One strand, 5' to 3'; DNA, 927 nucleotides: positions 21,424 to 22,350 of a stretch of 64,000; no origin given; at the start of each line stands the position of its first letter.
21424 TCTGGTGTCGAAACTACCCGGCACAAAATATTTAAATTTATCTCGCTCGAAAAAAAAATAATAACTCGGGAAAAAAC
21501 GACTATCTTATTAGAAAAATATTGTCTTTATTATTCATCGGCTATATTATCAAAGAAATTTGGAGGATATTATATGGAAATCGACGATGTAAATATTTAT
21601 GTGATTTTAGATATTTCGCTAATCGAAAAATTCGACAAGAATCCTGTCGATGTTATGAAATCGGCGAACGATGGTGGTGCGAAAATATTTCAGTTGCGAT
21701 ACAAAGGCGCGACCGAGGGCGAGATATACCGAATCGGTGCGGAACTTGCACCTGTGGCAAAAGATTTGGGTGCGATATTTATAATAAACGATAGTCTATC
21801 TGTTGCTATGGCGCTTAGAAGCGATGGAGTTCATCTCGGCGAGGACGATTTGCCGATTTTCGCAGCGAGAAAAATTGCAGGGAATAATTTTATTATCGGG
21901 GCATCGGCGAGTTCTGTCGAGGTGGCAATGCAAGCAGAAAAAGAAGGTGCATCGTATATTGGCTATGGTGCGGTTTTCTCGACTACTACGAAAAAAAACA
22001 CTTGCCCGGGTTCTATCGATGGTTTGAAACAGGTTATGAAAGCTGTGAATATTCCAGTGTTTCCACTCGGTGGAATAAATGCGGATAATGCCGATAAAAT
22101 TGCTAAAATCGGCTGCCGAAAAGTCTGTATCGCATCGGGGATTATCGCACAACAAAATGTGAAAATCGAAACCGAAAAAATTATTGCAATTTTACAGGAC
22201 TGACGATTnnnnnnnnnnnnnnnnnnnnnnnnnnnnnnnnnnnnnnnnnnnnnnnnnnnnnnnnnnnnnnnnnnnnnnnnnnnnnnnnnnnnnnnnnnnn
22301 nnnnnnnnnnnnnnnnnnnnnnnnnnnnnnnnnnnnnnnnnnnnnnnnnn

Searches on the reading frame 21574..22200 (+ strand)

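Call 6: search_protein_families(library=pfam, proteins=[window:21574-22200:+], max_evalue=0.1)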
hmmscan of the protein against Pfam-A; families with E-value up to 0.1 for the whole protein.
window:21574-22200:+ (209 aa): 1 family
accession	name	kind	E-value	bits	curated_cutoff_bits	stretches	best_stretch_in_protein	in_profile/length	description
PF02581.23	TMP-TENI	-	2.9e-50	170.6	27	1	9-190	2-180/180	Thiamine monophosphate synthase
